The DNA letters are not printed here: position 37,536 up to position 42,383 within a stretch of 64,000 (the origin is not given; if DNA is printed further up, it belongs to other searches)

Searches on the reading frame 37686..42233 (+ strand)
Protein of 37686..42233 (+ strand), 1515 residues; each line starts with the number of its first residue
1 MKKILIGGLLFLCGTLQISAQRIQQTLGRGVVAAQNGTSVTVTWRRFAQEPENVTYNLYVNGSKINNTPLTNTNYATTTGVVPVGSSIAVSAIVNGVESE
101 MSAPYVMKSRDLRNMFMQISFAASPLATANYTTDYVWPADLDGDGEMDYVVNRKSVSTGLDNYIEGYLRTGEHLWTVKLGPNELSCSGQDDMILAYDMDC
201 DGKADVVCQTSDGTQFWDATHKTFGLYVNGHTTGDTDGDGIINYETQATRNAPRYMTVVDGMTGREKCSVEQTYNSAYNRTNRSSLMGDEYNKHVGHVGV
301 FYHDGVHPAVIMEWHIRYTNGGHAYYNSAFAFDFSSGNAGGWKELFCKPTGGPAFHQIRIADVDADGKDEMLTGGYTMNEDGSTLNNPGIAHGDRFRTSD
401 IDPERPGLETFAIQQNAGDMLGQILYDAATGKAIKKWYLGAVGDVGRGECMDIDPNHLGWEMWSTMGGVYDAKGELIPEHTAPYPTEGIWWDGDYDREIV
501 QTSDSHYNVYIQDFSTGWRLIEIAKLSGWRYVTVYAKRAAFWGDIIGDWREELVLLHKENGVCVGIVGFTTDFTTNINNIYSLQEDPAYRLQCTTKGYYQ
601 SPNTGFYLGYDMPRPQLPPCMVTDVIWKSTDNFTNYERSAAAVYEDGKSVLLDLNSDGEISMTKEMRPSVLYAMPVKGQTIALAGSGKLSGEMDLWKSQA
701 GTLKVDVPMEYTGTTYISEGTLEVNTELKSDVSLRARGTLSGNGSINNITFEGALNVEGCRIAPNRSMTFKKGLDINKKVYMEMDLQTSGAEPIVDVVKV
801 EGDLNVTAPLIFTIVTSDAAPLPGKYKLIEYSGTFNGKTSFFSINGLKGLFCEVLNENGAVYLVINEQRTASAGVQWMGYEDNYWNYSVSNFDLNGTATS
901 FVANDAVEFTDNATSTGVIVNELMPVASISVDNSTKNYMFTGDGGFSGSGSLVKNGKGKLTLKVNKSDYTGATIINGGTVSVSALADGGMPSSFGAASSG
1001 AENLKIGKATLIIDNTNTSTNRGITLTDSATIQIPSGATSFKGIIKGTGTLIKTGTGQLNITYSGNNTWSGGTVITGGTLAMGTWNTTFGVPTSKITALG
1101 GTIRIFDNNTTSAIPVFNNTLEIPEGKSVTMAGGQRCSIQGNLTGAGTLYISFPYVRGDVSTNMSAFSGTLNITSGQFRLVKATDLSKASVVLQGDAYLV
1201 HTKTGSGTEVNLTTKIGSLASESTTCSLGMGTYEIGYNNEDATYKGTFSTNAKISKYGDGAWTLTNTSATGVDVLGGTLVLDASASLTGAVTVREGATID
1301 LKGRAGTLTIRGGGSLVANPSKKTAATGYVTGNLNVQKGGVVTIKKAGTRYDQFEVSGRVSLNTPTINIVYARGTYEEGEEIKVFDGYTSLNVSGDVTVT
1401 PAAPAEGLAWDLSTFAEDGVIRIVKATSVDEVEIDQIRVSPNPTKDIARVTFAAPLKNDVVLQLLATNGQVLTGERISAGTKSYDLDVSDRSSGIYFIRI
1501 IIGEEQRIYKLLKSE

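Call 95: search_protein_families(library=pfam, proteins=[window:37686-42233:+], max_evalue=0.00001)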
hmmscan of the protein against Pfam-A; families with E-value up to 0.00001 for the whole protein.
window:37686-42233:+ (1515 aa): 4 families
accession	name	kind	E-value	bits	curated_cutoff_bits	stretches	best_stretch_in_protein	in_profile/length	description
PF21348.3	RGL11_C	-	1e-66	226.2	27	1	131-618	22-490/490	Rhamnogalacturonan lyase family 11, C-terminal domain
PF18370.7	RGI_lyase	-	9.2e-16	58.4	27.8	1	25-103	4-81/86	Rhamnogalacturonan I lyases beta-sheet domain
PF12951.13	PATR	-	5e-10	39.7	27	1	1051-1081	1-29/30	Passenger-associated-transport-repeat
PF18962.6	Por_Secre_tail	-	9.9e-09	35.8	27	1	1440-1510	2-72/75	Secretion system C-terminal sorting domain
